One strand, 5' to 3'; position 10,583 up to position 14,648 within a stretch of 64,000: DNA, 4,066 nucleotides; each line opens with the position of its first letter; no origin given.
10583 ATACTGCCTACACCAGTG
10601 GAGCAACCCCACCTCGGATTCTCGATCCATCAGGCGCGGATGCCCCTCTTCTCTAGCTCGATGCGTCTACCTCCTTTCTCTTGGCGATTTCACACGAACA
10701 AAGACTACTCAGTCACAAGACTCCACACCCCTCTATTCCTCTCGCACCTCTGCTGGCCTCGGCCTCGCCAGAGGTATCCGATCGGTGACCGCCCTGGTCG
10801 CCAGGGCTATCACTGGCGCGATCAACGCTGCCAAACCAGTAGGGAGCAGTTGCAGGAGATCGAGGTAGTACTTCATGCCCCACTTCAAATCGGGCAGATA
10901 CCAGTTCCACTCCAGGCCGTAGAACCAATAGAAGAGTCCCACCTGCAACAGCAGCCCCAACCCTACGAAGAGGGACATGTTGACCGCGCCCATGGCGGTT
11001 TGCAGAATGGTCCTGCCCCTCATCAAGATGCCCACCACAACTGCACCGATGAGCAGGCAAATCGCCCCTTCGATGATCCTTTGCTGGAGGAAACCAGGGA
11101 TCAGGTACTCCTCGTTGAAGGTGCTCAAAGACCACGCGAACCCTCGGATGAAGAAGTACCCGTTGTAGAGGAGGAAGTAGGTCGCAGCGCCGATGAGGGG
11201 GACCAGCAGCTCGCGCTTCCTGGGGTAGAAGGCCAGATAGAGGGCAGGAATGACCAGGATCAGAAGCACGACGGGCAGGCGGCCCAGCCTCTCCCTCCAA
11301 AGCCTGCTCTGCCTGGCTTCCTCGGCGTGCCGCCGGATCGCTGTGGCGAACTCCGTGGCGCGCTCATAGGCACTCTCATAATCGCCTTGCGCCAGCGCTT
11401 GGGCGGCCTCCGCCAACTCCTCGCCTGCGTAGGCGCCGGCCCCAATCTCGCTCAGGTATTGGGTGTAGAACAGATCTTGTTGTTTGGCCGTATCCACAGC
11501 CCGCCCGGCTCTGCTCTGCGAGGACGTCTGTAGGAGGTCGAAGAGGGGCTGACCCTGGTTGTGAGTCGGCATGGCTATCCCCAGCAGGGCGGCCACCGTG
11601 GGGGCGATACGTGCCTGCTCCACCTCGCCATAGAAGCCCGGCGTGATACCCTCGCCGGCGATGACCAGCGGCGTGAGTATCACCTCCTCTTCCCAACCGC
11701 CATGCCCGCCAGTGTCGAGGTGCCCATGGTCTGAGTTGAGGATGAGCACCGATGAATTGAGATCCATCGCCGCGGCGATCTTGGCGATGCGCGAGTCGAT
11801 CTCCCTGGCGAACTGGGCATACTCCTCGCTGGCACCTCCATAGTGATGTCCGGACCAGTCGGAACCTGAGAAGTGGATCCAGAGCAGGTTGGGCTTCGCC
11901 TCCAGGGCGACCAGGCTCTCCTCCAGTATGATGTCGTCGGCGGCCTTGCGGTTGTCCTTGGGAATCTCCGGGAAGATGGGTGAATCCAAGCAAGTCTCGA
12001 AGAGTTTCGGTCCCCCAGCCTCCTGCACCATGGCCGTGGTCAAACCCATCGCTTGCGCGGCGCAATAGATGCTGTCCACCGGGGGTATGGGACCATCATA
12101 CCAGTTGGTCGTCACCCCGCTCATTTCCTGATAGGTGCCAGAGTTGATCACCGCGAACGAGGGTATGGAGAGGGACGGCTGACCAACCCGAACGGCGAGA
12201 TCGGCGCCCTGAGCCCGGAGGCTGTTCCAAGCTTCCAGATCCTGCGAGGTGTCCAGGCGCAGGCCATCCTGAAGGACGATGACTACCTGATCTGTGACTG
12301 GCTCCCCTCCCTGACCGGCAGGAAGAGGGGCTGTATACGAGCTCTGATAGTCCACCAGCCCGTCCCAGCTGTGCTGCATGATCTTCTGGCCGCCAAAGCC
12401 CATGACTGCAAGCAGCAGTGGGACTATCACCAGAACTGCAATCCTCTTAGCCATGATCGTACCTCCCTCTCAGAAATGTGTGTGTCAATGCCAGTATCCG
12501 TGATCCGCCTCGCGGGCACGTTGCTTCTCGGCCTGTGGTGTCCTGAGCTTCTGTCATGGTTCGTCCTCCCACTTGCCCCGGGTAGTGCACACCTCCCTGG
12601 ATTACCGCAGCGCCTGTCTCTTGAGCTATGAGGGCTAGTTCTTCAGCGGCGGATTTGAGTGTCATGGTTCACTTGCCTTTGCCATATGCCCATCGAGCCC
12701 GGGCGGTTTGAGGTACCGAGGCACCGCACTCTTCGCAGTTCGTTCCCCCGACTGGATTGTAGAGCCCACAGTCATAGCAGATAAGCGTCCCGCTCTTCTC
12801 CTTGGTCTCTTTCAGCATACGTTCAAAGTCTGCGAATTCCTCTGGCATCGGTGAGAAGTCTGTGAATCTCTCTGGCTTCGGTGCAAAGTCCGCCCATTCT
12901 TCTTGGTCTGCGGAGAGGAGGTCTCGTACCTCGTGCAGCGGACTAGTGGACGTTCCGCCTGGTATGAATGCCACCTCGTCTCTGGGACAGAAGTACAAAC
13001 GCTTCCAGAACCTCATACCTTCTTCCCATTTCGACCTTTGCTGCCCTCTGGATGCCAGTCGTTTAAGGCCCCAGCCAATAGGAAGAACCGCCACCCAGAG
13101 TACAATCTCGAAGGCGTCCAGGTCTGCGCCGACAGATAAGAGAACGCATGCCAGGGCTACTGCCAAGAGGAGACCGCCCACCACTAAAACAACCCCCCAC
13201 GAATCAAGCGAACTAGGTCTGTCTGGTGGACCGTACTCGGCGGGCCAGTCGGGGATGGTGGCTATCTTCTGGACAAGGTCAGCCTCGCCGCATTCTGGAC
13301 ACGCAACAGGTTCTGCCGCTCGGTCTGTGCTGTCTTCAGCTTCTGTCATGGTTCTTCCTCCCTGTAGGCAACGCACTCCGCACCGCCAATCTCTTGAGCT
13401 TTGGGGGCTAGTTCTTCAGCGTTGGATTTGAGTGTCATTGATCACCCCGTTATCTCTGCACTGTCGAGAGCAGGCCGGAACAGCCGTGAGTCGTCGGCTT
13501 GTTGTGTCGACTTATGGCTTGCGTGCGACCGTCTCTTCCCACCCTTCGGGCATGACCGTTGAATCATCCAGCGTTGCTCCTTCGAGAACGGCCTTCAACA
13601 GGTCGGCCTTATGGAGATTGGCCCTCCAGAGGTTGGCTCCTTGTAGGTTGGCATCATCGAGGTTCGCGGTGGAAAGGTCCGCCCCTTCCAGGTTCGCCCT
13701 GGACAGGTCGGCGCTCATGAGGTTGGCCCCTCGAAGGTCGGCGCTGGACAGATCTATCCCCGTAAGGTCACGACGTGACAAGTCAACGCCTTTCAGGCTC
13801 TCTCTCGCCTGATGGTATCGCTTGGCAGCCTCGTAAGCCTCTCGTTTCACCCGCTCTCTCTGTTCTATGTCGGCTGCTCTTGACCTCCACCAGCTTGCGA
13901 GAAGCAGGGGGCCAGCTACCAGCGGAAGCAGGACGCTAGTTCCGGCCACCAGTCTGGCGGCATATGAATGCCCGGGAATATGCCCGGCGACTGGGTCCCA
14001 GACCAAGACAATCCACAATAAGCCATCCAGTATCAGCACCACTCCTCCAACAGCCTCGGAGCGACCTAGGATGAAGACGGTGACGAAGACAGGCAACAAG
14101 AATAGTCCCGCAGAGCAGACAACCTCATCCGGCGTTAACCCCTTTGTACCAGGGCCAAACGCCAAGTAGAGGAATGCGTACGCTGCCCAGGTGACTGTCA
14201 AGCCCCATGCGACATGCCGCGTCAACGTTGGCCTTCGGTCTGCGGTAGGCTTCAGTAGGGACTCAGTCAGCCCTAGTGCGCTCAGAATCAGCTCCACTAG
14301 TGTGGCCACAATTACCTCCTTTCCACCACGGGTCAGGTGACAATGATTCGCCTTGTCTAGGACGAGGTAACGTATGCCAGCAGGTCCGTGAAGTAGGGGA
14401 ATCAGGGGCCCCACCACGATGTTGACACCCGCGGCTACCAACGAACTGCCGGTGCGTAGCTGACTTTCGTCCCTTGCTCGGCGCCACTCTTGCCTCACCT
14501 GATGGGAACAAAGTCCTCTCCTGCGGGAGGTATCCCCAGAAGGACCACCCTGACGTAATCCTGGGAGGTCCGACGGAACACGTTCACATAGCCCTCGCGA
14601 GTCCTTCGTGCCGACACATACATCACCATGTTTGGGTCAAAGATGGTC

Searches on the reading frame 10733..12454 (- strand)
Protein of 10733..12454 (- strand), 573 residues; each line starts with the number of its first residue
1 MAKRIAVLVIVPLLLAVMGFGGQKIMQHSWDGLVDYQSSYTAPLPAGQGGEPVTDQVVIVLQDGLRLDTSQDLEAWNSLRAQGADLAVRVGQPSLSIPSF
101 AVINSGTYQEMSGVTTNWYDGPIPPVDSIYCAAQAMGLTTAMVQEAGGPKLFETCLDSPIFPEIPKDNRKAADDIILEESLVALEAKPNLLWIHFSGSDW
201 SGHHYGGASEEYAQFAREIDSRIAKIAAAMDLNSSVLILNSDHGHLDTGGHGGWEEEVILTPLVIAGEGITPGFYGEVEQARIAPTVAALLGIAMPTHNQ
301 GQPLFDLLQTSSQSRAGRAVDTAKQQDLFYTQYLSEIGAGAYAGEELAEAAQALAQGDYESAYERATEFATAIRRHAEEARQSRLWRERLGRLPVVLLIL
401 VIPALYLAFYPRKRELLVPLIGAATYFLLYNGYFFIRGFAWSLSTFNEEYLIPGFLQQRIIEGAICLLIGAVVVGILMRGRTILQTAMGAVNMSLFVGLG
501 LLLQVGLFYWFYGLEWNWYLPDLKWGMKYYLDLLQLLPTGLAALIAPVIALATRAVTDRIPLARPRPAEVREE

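Call 55: search_protein_families(library=pfam, proteins=[window:10733-12454:-], max_evalue=0.0001)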
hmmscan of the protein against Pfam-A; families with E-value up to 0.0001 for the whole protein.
window:10733-12454:- (573 aa): 3 families
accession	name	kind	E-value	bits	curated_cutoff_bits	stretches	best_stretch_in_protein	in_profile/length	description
PF01663.27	Phosphodiest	-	2.4e-14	54.1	23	1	179-248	147-224/342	Type I phosphodiesterase / nucleotide pyrophosphatase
PF01676.23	Metalloenzyme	-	2e-06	27.9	24.3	1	177-293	135-250/252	Metalloenzyme superfamily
PF00884.28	Sulfatase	-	7.3e-06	25.9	25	1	120-293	74-301/301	Sulfatase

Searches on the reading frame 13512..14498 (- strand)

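Call 55: search_protein_families(library=pfam, proteins=[window:13512-14498:-], max_evalue=0.0001)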
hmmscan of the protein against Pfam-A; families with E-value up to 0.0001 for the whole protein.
window:13512-14498:- (328 aa): 2 families
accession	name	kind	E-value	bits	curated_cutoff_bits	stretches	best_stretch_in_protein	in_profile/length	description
PF00805.28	Pentapeptide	-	8.3e-25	86.4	20.2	3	244-280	2-38/40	Pentapeptide repeats (8 copies)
PF13599.13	Pentapeptide_4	-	8.7e-06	26.2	38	1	245-313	8-76/78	Pentapeptide repeat region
